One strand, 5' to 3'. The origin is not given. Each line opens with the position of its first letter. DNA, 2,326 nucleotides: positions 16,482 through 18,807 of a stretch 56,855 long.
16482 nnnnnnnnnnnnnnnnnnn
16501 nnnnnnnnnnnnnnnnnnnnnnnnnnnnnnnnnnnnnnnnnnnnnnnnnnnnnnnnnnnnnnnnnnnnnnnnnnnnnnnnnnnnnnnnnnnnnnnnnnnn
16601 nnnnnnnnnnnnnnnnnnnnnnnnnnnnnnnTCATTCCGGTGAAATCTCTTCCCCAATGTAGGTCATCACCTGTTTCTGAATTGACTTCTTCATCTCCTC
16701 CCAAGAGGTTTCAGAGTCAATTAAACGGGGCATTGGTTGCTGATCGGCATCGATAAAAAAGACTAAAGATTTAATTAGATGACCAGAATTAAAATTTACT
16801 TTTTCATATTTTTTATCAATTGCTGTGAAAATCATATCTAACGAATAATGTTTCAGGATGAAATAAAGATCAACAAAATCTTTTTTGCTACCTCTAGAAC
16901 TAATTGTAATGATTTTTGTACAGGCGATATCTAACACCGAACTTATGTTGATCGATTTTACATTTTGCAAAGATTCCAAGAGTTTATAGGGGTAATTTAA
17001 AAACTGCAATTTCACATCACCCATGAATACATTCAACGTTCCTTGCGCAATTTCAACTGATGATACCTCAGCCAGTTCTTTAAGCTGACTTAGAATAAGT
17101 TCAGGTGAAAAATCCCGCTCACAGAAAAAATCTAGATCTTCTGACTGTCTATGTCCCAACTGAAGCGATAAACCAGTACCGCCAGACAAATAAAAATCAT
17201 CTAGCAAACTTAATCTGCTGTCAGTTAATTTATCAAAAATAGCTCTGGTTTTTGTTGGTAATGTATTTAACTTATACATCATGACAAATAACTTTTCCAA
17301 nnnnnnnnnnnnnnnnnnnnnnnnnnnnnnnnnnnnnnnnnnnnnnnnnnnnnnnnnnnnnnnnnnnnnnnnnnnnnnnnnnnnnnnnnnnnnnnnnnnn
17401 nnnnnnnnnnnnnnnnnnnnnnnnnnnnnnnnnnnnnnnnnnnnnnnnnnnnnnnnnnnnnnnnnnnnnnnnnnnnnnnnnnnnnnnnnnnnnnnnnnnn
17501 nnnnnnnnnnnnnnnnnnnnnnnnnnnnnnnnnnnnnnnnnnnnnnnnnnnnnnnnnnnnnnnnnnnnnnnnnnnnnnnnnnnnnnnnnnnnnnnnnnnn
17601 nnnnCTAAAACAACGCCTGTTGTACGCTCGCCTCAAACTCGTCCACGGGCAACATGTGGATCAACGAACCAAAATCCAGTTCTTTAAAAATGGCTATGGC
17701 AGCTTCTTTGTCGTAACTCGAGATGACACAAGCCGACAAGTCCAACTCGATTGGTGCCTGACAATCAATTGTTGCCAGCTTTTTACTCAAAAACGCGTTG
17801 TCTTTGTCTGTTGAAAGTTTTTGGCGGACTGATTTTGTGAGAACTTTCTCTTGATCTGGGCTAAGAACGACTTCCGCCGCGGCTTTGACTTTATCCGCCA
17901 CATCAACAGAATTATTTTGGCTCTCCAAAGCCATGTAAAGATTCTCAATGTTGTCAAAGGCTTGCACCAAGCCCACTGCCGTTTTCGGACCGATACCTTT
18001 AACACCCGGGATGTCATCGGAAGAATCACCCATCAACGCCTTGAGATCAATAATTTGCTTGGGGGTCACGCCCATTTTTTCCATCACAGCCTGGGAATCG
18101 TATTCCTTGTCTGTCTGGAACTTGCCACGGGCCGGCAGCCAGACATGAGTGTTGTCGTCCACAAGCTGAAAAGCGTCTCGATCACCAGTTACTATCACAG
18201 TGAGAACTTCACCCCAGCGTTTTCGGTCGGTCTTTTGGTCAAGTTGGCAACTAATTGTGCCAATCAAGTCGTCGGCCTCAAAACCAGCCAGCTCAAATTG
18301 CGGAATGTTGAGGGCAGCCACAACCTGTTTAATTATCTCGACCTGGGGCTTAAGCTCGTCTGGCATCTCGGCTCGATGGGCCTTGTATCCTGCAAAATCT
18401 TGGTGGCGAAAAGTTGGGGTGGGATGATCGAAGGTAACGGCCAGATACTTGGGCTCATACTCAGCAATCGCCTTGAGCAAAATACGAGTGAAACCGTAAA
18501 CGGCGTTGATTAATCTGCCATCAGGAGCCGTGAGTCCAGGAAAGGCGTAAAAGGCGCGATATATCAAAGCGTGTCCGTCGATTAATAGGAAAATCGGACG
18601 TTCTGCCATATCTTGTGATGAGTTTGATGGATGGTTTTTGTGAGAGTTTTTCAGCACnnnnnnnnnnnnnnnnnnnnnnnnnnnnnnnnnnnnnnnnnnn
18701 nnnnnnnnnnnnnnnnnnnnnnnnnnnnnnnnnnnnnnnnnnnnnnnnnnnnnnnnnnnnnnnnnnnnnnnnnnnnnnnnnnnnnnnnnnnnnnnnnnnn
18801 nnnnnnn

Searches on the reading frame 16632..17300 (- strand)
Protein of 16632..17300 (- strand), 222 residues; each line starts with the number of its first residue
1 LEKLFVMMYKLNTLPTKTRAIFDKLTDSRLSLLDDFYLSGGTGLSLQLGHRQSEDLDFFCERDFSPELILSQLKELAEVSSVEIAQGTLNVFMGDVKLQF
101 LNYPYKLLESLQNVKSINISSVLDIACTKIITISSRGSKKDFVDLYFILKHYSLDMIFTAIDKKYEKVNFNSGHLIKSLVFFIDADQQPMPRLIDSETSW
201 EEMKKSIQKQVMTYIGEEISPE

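Call 8: search_protein_families(library=pfam, proteins=[window:16632-17300:-])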
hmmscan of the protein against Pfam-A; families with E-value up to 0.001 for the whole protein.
window:16632-17300:- (222 aa): 1 family
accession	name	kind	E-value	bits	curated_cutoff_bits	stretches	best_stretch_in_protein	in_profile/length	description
PF08843.17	AbiEii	-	2.5e-16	60.8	22.5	2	28-90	7-69/238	Nucleotidyl transferase AbiEii toxin, Type IV TA system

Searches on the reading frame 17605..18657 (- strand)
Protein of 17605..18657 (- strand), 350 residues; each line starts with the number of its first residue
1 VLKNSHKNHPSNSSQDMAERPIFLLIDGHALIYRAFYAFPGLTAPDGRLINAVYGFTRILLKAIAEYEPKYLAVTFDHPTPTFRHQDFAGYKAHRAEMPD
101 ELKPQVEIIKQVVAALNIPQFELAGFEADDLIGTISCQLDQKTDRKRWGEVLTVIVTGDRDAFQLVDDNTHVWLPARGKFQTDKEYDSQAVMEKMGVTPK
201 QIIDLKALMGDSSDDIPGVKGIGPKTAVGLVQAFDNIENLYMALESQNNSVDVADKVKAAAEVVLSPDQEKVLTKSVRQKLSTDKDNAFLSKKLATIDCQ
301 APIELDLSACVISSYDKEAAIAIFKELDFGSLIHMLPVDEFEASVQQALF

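Call 8: search_protein_families(library=pfam, proteins=[window:17605-18657:-])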
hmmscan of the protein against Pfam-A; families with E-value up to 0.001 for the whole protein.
window:17605-18657:- (350 aa): 2 families
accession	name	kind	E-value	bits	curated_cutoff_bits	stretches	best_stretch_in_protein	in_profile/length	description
PF02739.22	5_3_exonuc_N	-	1.5e-55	187.9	34.3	1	23-196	2-164/164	5'-3' exonuclease, N-terminal resolvase-like domain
PF01367.25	5_3_exonuc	-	9.3e-30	103.4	40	1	197-317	1-96/97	5'-3' exonuclease, C-terminal SAM fold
